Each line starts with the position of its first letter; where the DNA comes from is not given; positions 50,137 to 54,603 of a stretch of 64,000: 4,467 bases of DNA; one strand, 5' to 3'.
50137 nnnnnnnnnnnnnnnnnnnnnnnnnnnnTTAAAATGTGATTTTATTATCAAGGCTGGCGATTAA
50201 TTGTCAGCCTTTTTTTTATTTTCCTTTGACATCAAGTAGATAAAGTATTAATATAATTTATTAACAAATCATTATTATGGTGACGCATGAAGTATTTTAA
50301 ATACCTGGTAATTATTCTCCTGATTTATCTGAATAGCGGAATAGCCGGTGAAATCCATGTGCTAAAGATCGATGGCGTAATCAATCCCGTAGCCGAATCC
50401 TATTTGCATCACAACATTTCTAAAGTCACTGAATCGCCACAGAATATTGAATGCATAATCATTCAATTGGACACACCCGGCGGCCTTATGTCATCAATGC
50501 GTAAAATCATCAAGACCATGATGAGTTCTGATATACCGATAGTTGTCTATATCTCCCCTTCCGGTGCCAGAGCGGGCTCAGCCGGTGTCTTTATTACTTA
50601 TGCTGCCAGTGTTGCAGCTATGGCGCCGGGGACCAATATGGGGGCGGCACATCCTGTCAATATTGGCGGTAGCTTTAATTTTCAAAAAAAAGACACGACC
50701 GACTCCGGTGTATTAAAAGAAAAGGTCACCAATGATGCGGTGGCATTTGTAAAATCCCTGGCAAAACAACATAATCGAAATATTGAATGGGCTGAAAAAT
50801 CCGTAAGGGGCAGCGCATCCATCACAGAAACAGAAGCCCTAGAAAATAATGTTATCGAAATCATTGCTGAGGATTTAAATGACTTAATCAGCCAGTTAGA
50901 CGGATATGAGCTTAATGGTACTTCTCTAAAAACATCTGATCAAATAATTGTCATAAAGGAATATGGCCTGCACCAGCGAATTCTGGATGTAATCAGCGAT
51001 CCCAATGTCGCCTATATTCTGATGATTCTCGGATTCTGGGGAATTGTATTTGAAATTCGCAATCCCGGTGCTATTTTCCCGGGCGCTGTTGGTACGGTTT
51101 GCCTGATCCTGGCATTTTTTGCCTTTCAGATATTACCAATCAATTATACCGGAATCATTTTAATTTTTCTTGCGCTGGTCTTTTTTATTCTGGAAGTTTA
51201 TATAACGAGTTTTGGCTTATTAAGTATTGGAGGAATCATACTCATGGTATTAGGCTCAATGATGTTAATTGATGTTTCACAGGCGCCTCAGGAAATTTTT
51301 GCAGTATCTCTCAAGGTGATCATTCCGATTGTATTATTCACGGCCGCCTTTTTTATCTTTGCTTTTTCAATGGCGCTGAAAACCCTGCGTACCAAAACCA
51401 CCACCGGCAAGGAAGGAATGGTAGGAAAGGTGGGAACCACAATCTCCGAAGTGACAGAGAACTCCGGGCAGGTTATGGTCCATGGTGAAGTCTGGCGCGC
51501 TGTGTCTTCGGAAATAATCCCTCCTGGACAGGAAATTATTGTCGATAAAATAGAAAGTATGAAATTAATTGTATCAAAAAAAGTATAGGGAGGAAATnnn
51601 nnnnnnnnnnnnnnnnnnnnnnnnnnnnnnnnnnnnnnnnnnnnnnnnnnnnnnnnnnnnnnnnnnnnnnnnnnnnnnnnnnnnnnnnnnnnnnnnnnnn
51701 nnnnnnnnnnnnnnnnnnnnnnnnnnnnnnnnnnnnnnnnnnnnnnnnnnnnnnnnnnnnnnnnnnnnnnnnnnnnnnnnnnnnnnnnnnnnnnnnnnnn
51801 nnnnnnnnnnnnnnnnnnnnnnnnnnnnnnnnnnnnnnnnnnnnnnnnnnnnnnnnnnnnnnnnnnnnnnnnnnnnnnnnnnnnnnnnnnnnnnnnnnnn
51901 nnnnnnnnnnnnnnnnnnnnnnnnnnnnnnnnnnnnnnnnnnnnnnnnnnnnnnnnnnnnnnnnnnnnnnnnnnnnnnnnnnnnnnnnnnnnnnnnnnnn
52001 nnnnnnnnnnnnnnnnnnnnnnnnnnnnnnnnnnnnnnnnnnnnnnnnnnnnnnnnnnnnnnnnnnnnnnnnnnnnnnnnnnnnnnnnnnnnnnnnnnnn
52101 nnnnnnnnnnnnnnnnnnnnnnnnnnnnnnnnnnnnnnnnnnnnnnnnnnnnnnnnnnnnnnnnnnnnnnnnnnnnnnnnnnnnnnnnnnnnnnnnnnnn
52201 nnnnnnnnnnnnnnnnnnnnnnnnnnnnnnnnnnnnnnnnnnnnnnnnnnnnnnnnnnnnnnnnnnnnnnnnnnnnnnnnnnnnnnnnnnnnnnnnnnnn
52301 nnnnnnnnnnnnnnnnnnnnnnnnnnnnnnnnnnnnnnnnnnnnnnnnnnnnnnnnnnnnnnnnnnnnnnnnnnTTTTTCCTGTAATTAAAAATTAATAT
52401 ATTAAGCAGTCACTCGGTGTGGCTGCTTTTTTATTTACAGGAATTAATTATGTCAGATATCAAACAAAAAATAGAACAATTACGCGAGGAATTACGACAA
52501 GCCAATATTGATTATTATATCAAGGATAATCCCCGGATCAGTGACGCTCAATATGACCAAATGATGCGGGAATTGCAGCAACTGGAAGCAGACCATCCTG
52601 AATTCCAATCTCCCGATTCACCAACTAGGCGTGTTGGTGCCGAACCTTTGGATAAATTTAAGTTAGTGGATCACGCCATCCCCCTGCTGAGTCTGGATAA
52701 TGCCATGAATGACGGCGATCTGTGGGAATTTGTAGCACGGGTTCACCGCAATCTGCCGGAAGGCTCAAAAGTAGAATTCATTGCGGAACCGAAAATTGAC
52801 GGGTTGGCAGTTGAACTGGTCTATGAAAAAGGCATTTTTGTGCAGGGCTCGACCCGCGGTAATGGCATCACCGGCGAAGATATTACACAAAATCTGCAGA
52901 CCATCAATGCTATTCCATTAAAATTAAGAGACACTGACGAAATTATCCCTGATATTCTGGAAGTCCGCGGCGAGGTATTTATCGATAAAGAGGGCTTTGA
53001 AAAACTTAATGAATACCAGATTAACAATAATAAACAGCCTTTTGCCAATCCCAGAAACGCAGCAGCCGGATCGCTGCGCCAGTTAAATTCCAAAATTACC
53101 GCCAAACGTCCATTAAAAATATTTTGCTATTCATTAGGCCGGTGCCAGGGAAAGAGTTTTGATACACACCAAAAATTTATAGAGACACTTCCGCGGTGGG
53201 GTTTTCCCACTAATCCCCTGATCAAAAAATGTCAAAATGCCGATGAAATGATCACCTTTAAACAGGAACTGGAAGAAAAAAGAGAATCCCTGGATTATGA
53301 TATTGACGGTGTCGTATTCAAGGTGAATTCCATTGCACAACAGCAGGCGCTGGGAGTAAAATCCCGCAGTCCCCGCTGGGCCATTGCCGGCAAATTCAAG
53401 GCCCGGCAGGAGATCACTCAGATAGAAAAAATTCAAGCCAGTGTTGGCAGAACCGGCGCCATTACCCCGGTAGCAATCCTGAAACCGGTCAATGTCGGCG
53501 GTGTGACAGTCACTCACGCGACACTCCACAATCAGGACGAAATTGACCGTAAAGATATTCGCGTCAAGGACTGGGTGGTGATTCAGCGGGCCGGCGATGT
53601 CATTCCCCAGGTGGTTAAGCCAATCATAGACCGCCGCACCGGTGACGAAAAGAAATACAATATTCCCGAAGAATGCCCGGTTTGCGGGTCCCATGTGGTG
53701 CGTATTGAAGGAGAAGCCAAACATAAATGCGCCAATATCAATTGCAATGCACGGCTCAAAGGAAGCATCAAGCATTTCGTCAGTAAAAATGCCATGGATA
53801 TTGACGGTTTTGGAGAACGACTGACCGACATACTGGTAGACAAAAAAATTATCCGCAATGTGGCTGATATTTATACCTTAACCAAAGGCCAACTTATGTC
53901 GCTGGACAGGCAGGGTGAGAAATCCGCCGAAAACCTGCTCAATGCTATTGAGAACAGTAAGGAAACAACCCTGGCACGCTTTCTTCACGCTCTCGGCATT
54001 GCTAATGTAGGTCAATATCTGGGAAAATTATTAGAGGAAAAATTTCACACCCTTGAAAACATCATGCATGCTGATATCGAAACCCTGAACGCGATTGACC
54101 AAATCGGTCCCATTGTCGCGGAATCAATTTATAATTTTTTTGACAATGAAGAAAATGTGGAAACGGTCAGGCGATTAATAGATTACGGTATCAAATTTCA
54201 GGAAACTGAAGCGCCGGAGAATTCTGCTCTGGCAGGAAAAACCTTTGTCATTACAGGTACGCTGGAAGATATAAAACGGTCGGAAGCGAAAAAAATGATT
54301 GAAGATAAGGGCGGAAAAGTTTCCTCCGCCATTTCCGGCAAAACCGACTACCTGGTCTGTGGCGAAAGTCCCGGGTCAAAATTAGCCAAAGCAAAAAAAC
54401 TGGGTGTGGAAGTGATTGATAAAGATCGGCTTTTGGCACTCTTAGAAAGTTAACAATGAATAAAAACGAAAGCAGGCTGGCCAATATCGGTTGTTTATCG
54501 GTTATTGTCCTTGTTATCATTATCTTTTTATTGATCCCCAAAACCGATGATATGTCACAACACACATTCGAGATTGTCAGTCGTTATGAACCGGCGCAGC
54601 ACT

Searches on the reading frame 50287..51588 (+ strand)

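Call 59: search_protein_families(library=pfam, proteins=[window:50287-51588:+])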
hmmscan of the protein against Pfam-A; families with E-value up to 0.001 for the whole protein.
window:50287-51588:+ (433 aa): 3 families
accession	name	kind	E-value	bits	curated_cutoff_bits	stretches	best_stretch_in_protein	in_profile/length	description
PF24961.1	NfeD_membrane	-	1.4e-26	93.3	26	1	240-360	1-117/119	NfeD integral membrane domain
PF25145.1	NfeD1b_N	-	2.2e-17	63.7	40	1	23-195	2-157/189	NfeD1b, N-terminal domain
PF01957.25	NfeD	-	6.4e-14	52.3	29.1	1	376-431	2-57/57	NfeD-like C-terminal, partner-binding domain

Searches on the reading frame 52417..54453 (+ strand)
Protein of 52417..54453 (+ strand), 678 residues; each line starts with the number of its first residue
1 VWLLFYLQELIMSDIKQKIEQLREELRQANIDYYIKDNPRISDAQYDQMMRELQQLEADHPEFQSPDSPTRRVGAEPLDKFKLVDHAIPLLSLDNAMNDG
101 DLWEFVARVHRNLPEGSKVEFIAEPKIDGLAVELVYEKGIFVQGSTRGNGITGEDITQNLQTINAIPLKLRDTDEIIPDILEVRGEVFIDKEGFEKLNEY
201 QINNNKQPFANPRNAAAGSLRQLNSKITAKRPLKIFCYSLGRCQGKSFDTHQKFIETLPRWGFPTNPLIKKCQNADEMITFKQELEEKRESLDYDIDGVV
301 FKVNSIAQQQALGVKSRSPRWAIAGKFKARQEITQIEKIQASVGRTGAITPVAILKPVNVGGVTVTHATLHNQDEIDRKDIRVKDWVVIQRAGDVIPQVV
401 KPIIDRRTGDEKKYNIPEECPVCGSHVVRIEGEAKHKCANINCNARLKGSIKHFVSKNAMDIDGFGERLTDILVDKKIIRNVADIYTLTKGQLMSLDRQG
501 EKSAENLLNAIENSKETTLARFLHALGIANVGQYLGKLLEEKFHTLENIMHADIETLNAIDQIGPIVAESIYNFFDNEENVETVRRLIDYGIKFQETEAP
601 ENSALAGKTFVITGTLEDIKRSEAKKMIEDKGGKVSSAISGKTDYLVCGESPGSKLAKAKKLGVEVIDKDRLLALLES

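Call 59: search_protein_families(library=pfam, proteins=[window:52417-54453:+])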
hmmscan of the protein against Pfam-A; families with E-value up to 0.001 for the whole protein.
window:52417-54453:+ (678 aa): 9 families
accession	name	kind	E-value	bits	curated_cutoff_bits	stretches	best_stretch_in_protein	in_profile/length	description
PF01653.23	DNA_ligase_aden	-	3.4e-95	318.8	27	1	80-330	3-253/253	NAD-dependent DNA ligase adenylation domain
PF03120.22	DNA_ligase_OB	-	1.4e-32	111.8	32.9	1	334-410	2-78/79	NAD-dependent DNA ligase OB-fold domain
PF12826.13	HHH_2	-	5.6e-19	68.5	27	1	521-583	1-63/64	Helix-hairpin-helix motif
PF00533.33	BRCT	-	7.5e-16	58.6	21.3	1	604-675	5-77/78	BRCA1 C Terminus (BRCT) domain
PF03119.21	DNA_ligase_ZBD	-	9.1e-10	38.7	25.8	1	419-445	1-27/27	NAD-dependent DNA ligase C4 zinc finger domain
PF14520.12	HHH_5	-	5.8e-08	33.5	27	0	526-573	5-53/57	Helix-hairpin-helix domain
PF22745.1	Nlig-Ia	-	1.7e-07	32.3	27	1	16-63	3-50/92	DNA ligase-like, N-terminal NAD+-binding domain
PF12738.14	PTCB-BRCT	-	4.6e-07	30.2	22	1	617-667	10-59/63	twin BRCT domain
PF16589.12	BRCT_2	-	0.00079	20.1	27.3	0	605-669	3-67/86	BRCT domain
